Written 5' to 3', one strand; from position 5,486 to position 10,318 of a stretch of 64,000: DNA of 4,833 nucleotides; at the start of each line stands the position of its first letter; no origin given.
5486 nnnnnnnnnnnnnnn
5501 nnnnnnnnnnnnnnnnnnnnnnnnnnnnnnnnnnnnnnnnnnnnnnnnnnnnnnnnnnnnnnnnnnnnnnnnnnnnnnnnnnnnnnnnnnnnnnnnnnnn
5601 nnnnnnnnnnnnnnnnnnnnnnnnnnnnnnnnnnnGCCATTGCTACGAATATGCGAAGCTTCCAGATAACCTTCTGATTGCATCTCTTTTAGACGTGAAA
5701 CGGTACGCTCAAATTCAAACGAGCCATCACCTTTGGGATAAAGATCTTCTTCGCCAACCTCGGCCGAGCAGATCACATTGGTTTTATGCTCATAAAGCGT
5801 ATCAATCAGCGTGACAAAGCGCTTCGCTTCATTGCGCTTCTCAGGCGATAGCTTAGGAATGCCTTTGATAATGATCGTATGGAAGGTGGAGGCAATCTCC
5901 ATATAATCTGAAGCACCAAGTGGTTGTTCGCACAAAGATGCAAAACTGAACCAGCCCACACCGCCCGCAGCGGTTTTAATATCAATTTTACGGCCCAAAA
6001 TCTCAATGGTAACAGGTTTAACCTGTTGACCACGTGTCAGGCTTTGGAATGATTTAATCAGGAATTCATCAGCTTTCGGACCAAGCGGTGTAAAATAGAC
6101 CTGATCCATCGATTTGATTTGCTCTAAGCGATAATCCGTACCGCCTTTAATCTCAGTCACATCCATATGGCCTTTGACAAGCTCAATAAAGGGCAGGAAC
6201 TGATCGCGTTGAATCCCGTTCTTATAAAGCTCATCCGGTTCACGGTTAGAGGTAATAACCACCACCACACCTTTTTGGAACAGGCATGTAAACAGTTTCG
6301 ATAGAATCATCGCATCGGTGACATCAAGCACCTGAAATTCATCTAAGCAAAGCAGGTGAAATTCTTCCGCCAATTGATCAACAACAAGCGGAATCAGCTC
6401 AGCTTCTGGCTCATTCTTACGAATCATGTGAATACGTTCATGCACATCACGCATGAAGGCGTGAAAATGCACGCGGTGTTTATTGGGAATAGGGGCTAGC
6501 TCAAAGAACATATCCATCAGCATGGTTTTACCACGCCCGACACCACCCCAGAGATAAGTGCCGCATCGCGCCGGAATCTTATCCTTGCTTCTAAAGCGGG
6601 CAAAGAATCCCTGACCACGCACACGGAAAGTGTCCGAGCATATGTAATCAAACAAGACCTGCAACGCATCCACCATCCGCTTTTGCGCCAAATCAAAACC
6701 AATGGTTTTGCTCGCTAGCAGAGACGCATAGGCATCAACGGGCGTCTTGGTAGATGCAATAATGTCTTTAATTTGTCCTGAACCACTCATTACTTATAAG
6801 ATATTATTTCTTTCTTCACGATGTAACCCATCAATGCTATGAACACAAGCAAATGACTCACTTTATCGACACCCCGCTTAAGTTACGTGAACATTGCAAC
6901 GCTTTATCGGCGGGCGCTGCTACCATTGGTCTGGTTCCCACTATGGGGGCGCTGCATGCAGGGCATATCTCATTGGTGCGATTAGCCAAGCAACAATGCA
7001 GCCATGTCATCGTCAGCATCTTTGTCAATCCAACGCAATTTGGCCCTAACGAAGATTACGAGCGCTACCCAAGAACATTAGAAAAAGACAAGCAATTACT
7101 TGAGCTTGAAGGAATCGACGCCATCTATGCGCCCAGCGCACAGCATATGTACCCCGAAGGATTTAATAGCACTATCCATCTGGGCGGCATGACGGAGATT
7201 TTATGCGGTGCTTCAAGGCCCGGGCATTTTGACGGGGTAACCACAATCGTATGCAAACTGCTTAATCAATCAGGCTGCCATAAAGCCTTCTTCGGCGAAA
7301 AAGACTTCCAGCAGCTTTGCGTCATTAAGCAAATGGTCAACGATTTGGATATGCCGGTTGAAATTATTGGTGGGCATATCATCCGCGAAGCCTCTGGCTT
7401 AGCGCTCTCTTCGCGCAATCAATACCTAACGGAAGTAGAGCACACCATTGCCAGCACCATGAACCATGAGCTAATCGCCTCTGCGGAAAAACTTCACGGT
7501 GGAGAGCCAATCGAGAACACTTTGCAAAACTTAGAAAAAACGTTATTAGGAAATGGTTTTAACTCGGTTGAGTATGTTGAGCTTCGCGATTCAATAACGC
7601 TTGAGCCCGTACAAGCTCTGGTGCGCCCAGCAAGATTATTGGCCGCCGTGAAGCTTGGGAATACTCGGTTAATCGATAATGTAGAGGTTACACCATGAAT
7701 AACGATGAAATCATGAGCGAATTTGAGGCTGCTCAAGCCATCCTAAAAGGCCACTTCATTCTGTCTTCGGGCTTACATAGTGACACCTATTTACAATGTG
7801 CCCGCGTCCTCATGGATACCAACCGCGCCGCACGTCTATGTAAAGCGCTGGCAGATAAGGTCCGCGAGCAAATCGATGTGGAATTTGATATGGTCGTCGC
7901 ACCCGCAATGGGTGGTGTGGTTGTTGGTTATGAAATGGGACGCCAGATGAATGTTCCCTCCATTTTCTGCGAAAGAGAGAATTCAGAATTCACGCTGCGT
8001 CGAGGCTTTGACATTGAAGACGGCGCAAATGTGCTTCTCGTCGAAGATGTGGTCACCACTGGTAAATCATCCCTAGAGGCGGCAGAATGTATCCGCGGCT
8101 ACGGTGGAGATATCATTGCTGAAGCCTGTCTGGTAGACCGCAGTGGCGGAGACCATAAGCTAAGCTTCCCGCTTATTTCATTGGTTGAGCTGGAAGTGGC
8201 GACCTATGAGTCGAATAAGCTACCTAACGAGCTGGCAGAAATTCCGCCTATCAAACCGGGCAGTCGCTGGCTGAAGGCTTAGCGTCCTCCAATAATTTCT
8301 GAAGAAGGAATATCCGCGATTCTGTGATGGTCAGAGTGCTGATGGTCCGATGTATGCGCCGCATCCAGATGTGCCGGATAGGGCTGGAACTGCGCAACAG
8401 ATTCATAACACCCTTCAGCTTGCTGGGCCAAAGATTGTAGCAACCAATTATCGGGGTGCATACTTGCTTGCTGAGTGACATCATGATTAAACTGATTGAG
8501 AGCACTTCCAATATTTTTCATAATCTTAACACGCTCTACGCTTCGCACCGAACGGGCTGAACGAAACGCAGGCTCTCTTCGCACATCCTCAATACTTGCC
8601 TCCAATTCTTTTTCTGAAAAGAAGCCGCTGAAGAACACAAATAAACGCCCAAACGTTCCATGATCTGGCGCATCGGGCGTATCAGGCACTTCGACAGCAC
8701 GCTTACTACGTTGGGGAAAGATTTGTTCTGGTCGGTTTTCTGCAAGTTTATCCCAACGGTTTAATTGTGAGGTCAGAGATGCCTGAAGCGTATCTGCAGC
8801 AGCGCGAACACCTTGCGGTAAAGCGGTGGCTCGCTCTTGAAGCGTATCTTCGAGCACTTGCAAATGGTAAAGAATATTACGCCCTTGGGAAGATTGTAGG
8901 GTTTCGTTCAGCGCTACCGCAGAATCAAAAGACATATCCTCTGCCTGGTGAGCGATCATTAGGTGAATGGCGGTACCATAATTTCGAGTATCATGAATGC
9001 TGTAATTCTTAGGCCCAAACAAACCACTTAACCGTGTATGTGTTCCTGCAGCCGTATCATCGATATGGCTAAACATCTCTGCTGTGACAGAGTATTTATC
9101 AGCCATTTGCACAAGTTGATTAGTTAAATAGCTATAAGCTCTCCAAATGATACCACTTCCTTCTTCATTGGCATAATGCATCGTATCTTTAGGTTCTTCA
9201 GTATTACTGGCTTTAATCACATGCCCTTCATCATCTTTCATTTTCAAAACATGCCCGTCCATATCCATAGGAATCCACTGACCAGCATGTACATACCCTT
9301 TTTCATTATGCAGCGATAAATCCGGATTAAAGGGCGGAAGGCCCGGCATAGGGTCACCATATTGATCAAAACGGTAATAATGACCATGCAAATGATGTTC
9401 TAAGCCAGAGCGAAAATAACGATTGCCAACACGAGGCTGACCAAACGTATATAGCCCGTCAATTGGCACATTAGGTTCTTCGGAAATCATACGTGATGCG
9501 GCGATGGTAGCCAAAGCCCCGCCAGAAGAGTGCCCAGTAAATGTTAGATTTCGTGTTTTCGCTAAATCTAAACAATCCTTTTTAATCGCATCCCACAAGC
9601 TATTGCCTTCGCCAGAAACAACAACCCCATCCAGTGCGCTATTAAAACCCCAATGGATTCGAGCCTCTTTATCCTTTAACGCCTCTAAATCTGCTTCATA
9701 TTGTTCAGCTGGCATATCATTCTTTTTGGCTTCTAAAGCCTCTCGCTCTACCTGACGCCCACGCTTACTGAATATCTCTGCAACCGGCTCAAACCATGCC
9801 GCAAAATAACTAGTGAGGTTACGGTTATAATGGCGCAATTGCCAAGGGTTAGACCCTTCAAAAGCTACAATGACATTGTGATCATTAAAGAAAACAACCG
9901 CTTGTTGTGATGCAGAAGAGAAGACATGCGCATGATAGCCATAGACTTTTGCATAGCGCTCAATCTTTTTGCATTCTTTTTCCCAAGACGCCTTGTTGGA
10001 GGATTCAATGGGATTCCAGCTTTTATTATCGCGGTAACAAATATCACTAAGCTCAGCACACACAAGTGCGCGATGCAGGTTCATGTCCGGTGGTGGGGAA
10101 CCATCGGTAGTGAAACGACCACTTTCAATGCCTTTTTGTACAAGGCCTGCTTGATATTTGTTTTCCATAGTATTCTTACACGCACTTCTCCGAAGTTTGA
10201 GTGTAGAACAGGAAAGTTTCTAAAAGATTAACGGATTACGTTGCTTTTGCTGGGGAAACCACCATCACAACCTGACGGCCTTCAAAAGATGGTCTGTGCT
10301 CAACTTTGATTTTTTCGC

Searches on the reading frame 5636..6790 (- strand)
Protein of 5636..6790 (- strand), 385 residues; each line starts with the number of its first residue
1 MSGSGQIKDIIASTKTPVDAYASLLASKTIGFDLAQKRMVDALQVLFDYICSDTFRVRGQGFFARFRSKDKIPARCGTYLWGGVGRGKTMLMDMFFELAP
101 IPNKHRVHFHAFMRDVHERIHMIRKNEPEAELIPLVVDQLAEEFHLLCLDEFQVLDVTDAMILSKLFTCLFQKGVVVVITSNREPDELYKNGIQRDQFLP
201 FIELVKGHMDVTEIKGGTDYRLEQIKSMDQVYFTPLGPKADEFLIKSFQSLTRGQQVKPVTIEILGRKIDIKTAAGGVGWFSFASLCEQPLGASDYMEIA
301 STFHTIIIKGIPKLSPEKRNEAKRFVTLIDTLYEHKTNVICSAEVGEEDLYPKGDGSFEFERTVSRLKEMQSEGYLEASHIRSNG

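Call 74: search_protein_families(library=pfam, proteins=[window:5636-6790:-], max_evalue=0.00001)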
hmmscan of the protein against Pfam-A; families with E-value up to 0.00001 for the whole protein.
window:5636-6790:- (385 aa): 1 family
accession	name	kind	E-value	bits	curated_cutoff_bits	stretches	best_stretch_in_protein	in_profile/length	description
PF03969.22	AFG1_ATPase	-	2.7e-112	375.7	27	1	16-377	2-359/361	AFG1-like ATPase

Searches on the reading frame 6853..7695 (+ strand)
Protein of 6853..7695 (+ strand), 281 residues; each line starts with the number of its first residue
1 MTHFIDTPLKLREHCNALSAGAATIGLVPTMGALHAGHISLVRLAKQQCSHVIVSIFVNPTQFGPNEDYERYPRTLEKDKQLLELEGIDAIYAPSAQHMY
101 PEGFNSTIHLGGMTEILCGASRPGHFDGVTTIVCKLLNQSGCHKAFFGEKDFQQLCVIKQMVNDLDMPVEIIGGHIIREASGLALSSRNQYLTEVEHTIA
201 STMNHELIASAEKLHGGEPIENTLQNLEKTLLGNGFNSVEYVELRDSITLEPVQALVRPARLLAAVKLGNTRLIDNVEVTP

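Call 74: search_protein_families(library=pfam, proteins=[window:6853-7695:+], max_evalue=0.00001)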
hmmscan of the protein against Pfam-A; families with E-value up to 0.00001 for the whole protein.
window:6853-7695:+ (281 aa): 1 family
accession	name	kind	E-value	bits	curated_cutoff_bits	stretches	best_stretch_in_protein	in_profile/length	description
PF02569.21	Pantoate_ligase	-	1e-98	330.2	20.7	1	5-277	3-267/268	Pantoate-beta-alanine ligase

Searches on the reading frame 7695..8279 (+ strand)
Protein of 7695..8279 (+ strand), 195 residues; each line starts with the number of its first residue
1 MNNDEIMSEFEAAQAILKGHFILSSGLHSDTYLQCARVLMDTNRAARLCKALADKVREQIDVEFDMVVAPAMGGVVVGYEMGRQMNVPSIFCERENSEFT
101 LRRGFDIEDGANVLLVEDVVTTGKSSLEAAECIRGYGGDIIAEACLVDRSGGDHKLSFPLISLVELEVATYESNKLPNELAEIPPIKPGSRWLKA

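Call 74: search_protein_families(library=pfam, proteins=[window:7695-8279:+], max_evalue=0.00001)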
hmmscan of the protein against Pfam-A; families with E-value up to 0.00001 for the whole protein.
window:7695-8279:+ (195 aa): 1 family
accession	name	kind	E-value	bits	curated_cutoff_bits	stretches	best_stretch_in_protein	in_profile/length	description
PF00156.33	Pribosyltran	-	9.3e-14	51.5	26.3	1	41-166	7-143/158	Phosphoribosyl transferase domain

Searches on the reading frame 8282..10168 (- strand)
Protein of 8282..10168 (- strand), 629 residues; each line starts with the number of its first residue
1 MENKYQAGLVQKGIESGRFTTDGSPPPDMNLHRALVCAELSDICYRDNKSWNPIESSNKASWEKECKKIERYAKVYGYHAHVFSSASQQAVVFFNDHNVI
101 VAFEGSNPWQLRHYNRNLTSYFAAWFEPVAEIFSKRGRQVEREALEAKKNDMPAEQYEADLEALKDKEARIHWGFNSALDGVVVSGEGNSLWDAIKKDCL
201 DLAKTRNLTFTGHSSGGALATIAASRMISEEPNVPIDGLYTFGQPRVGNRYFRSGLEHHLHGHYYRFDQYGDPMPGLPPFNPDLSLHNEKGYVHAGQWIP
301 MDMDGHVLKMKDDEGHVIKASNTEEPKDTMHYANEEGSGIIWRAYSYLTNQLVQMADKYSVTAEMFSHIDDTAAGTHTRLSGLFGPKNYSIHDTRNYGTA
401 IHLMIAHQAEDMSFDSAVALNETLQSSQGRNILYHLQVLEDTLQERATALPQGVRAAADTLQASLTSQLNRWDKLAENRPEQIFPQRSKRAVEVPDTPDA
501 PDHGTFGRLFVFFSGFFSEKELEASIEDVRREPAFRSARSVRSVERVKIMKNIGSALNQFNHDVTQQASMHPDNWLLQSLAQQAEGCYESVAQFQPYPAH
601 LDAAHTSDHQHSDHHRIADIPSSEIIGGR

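Call 74: search_protein_families(library=pfam, proteins=[window:8282-10168:-], max_evalue=0.00001)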
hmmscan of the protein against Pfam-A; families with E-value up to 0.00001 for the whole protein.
window:8282-10168:- (629 aa): 1 family
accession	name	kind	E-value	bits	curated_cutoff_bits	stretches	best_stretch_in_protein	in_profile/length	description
PF01764.32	Lipase_3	-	2.7e-19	69.9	22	1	160-280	25-138/140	Lipase (class 3)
